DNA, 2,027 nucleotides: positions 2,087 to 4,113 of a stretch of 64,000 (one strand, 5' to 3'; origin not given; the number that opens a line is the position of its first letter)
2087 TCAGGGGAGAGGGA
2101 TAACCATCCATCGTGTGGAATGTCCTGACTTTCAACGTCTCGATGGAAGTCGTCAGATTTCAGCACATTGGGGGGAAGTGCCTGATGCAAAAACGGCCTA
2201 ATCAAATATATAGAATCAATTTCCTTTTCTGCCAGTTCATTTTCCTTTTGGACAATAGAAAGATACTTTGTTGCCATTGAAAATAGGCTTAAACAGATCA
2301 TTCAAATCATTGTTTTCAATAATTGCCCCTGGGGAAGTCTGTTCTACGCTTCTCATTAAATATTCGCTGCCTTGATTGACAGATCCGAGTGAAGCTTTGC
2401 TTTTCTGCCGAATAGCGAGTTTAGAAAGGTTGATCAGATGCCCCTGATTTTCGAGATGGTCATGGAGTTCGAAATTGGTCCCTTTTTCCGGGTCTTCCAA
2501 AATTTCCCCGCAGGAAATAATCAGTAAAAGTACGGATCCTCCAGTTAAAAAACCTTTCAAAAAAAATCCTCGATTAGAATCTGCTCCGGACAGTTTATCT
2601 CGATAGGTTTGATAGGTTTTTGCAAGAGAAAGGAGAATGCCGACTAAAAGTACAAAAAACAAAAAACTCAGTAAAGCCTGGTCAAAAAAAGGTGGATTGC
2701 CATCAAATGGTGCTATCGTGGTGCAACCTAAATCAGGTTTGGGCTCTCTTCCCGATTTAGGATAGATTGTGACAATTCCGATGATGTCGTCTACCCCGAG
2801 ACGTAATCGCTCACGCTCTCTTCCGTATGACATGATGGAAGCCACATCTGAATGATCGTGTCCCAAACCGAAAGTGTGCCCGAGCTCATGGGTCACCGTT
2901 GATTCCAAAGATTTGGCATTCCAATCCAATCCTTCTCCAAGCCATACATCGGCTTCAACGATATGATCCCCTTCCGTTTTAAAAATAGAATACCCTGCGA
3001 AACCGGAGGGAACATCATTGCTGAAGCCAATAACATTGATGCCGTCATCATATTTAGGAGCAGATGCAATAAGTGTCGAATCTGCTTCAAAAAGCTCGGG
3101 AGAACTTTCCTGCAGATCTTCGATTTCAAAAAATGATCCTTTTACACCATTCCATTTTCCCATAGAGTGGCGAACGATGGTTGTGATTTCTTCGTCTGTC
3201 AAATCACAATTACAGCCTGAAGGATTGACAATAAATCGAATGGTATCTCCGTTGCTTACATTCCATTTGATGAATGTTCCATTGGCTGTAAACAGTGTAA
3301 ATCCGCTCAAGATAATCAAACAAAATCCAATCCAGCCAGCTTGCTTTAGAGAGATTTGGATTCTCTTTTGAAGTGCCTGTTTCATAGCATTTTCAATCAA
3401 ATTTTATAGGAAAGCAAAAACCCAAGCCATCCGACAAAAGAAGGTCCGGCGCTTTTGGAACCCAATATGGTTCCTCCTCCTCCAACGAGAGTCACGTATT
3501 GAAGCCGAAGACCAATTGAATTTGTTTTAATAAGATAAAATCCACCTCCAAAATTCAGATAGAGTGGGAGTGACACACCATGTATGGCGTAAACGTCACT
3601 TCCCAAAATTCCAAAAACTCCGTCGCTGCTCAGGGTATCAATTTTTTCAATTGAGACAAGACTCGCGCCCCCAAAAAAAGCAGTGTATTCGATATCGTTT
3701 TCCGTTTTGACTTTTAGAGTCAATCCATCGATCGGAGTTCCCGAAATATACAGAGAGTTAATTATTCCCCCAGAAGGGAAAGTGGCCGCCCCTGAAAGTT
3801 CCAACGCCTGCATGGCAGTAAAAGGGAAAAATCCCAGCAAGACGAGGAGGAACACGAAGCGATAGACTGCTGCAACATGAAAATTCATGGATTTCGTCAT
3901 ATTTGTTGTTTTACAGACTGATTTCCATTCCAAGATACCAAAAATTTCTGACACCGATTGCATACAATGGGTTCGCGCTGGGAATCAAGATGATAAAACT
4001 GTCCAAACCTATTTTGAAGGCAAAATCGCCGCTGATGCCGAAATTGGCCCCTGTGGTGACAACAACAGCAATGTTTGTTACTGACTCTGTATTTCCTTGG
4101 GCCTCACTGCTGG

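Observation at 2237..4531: Operon: two paralogous glycine-rich secreted beta-proteins followed by a membrane-anchored matrixin-like zinc protease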

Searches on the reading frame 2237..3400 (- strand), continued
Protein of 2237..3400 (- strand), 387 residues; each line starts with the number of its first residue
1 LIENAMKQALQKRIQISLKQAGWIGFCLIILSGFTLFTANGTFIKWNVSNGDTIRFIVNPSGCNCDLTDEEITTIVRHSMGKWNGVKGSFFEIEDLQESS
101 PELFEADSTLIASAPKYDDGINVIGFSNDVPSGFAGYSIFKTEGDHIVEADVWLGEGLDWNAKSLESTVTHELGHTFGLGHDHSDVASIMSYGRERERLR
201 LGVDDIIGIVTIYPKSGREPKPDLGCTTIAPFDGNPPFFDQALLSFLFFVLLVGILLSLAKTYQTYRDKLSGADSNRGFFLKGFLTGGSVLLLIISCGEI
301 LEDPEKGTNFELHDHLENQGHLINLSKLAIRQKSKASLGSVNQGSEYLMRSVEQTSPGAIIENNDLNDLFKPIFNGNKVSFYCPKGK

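Call 83: search_protein_families(library=pfam, alignment_id=A6, max_evalue=0.00001)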
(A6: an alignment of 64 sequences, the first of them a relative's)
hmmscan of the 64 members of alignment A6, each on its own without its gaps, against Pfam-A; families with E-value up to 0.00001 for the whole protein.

A. member 1, L018:110-562:+ (150 aa): 1 family
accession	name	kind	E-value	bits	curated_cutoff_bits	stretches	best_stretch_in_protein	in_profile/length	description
PF08530.16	PepX_C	-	3.9e-09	37.2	22.5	1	23-126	74-187/217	X-Pro dipeptidyl-peptidase C-terminal non-catalytic domain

B. families by the number of members that match (of 64 scanned): 44 families (the first 25 are shown)
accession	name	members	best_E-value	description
PF01053.26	Cys_Met_Meta_PP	3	3.3e-40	Cys/Met metabolism PLP-dependent enzyme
PF02771.21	Acyl-CoA_dh_N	3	1e-32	Acyl-CoA dehydrogenase, N-terminal domain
PF00441.29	Acyl-CoA_dh_1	3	4.9e-32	Acyl-CoA dehydrogenase, C-terminal domain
PF02770.24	Acyl-CoA_dh_M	3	1.8e-23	Acyl-CoA dehydrogenase, middle domain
PF08028.16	Acyl-CoA_dh_2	3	2e-09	Acyl-CoA dehydrogenase, C-terminal domain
PF12146.15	Hydrolase_4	2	3.9e-56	Serine aminopeptidase, S33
PF03279.18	Lip_A_acyltrans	2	7.2e-33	Bacterial lipid A biosynthesis acyltransferase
PF04055.27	Radical_SAM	2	1e-19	Radical SAM superfamily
PF00561.26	Abhydrolase_1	2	1.6e-17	alpha/beta hydrolase fold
PF12697.13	Abhydrolase_6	2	6.8e-16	Alpha/beta hydrolase family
PF16881.10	LIAS_N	2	1.9e-12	N-terminal domain of lipoyl synthase of Radical_SAM family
PF08530.16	PepX_C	2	3e-10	X-Pro dipeptidyl-peptidase C-terminal non-catalytic domain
PF00883.26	Peptidase_M17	1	4.1e-96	Cytosol aminopeptidase family, catalytic domain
PF13561.12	adh_short_C2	1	1.1e-65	Enoyl-(Acyl carrier protein) reductase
PF08443.16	RimK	1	2.7e-64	RimK-like ATP-grasp domain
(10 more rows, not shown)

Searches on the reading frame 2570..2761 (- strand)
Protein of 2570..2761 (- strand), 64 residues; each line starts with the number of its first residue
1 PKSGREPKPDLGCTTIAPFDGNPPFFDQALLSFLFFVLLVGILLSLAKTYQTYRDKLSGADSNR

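Call 87: search_protein_families(library=ncbifam, proteins=[window:2570-2761:-], max_evalue=10)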
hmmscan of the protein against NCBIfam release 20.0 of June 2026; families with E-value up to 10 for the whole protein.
seq(64 aa): 0 families

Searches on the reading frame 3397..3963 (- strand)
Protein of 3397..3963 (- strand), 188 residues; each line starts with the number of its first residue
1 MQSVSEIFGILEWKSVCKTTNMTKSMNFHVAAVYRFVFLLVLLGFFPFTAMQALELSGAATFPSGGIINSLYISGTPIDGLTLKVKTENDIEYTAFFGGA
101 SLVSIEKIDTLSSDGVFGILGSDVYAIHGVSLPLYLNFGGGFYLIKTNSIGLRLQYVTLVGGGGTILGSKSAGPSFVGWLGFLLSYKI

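Call 3: search_protein_families(library=pfam, proteins=[window:3397-3963:-], max_evalue=1)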
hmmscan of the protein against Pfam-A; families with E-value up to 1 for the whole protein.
window:3397-3963:- (188 aa): 1 family
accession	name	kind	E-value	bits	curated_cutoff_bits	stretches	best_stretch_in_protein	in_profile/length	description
PF01002.24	Flavi_NS2B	-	0.19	12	23.5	0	64-120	31-84/127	Flavivirus non-structural protein NS2B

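Call 4: search_protein_families(library=ncbifam, proteins=[window:3397-3963:-], max_evalue=1)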
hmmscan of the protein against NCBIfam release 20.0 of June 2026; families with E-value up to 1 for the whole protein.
window:3397-3963:- (188 aa): 2 families
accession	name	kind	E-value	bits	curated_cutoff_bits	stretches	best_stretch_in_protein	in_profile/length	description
NF041619.1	T2SS_N_SYNERG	exception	0.036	14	140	1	31-105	7-80/194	type II secretion system protein GspN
NF049925.1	transpos_IS4_4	equivalog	0.076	11.7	250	1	2-44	3-45/449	IS4 family transposase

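Call 7: find_encoding_contigs(protein=window:3397-3900:-, flank=10000, max_places=6)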
Protein window:3397-3900:- (167 aa): no gene with exactly this product is on record in the collection.

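Call 10: find_homologous_proteins(query=window:3397-3900:-, max_evalue=0.01)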
Query window:3397-3900:- (167 aa): 5 proteins with E <= 0.01 among 206 candidates.
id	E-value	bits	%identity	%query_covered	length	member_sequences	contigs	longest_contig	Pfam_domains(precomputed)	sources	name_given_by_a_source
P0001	4.3e-97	341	100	98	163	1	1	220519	-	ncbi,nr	ncbi:MAG: hypothetical protein HQM13_10715 [SAR324 cluster bacterium]|nr:hypothetical protein [SAR32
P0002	1.4e-72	261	76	98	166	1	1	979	-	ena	-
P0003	1.3e-59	219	69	93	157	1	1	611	-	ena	-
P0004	1.8e-42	163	52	97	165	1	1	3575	-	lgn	-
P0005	1.5e-29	121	78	49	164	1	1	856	-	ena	-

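Call 11: find_encoding_contigs(protein=P0001, flank=10000, max_places=4)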
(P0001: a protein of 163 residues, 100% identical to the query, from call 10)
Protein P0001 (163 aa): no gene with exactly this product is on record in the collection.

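Call 12: find_encoding_contigs(protein=P0004, flank=10000, max_places=4)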
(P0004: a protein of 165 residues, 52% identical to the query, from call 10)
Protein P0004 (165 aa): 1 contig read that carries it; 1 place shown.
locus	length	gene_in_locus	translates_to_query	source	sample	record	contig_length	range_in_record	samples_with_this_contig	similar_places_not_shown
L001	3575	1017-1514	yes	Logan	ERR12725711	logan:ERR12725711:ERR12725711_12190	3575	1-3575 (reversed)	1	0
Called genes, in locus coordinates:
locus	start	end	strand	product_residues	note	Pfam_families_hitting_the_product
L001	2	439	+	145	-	?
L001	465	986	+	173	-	-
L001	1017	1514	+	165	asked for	-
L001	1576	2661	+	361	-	PF00413:Peptidase_M10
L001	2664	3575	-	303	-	?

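Call 24: search_solved_structures(query=A2, max_evalue=10)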
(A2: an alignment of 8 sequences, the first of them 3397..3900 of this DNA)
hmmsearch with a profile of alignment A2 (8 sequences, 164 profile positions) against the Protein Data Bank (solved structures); distinct sequences matched with E-value up to 10: 0.

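Call 26: find_homologous_proteins(query=A2, max_evalue=0.01)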
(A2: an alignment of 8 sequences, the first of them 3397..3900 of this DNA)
Query A2 (8 sequences) (167 aa, profile of the alignment): 10 proteins with E <= 0.01 among 8000 candidates.
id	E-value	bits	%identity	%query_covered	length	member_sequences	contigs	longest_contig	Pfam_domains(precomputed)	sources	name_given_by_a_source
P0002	1.8e-78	280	76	98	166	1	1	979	-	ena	-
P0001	3.4e-76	272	100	98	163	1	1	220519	-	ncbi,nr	ncbi:MAG: hypothetical protein HQM13_10715 [SAR324 cluster bacterium]|nr:hypothetical protein [SAR32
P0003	5.3e-72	259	69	93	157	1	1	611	-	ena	-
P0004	2.8e-70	253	52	97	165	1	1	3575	-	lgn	-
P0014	6.0e-70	252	57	90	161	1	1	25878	-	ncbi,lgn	-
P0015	4.6e-64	233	56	89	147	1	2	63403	-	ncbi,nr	ncbi:MAG: hypothetical protein HQM14_18850 [SAR324 cluster bacterium]|nr:hypothetical protein [SAR32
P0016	1.5e-62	228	48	92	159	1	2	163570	-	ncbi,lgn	-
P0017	3.7e-58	214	56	96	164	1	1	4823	-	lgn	-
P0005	8.0e-41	157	78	49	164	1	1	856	-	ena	-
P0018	2.0e-10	59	56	38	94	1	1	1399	-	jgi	-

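Call 34: predict_structure(alignment_id=A3)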
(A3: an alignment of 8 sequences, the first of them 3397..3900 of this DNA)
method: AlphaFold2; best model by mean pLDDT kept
length: 167 residues; sequences in the alignment: 8
mean_pLDDT: 62.5   pTM: 0.56
mean pLDDT of the five models: 62.5, 59.2, 59.0, 49.2, 40.1
residues with pLDDT >= 90: 0; 70-90: 64; 50-70: 63; < 50: 40
segments of 3 or more residues with pLDDT < 50: 1-7, 25-27, 38-58, 143-150
pLDDT, mean of each block of 10 residues (from residue 1): 49 62 50 52 31 41 71 67 80 63 81 78 77 77 49 66 70
secondary structure, 60 per line:
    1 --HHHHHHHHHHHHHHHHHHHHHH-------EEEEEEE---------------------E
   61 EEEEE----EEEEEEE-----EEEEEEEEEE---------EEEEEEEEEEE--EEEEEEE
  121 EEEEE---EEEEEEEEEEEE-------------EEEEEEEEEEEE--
elements in order: H3-24 E32-38 E60-65 E70-76 E82-91 E101-111 E114-125 E129-140 E154-165

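Call 38: fold_search(model_id=the predicted structure, library=pdb)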
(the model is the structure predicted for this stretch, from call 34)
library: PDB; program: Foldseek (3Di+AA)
matches with E <= 10: 710; with E <= 0.001: 0
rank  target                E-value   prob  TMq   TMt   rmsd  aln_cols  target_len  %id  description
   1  9fzc_A                7.9e-03  0.99  0.37  0.36   9.8       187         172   15  Structure of OmpA-short in complex with nanobody Nb01 (released 2024-07-17)
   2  1bxw                  1.3e-02  0.98  0.37  0.36   9.9       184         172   14  OUTER MEMBRANE PROTEIN A (OMPA) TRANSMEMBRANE DOMAIN (released 1998-10-14)
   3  9fzd_A                2.7e-02  0.96  0.37  0.35   9.5       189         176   15  Structure of OmpA-long in complex with nanobody Nb39 (released 2024-07-17)
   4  9a2m_MODEL_1_A        3.0e-02  0.97  0.37  0.21   9.3       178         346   15  Model of E. coli OmpA by in-cell photo-crosslinking MS and deep learning (released 2023-02-24)
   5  2n2l_MODEL_1_A        3.8e-02  0.96  0.38  0.41   7.8       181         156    9  NMR structure of yersinia pestis ail (attachment invasion locus) in decylphosphocholine micelles calculated wi (released 2015-07-22)
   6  2hzs_D                3.8e-02  0.28  0.20  0.16  13.8       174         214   11  Structure of the Mediator head submodule Med8C/18/20 (released 2006-09-12)
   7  6x1k_MODEL_1_A        5.0e-02  0.97  0.39  0.49   6.6       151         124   14  Solution NMR structure of de novo designed TMB2.3 (released 2021-02-17)
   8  2hzs_H                7.1e-02  0.23  0.20  0.16  15.3       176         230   10  Structure of the Mediator head submodule Med8C/18/20 (released 2006-09-12)
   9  2ge4_MODEL_1_A        7.5e-02  0.85  0.35  0.34   8.5       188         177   13  High-resolution solution structure of outer membrane protein A transmembrane domain (released 2006-04-11)
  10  2hzm_D                1.1e-01  0.23  0.21  0.16  13.2       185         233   10  Structure of the Mediator head subcomplex Med18/20 (released 2006-09-12)
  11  7oui_O                1.2e-01  0.72  0.36  0.31  12.1       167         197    9  Structure of C2S2M2-type Photosystem supercomplex from Arabidopsis thaliana (digitonin-extracted) (released 2021-08-18)
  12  9a32_MODEL_1_A        1.4e-01  0.92  0.33  0.18   8.2       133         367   14  Model of E. coli OmpC by in-cell photo-crosslinking MS and deep learning (released 2023-02-24)
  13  8j5k_O                1.6e-01  0.21  0.25  0.18  19.6       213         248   11  Structural insights into photosystem II supercomplex and trimeric FCP antennae of a centric diatom Cyclotella meneghin (released 2023-12-20)
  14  2m06_MODEL_1_A        1.7e-01  0.72  0.36  0.39   7.8       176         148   14  NMR structure of OmpX in phopspholipid nanodiscs (released 2012-12-12)
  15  7x86_C                1.7e-01  0.12  0.19  0.21  16.0       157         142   11  The crystal structure of PloI4-F124L in complex with endo-4+2 adduct (released 2023-02-08)
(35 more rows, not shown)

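Call 80: search_protein_families(library=padloc, proteins=[window:3397-3900:-], max_evalue=0.01)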
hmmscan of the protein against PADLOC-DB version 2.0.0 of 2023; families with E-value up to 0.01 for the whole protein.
window:3397-3900:- (167 aa): 0 families
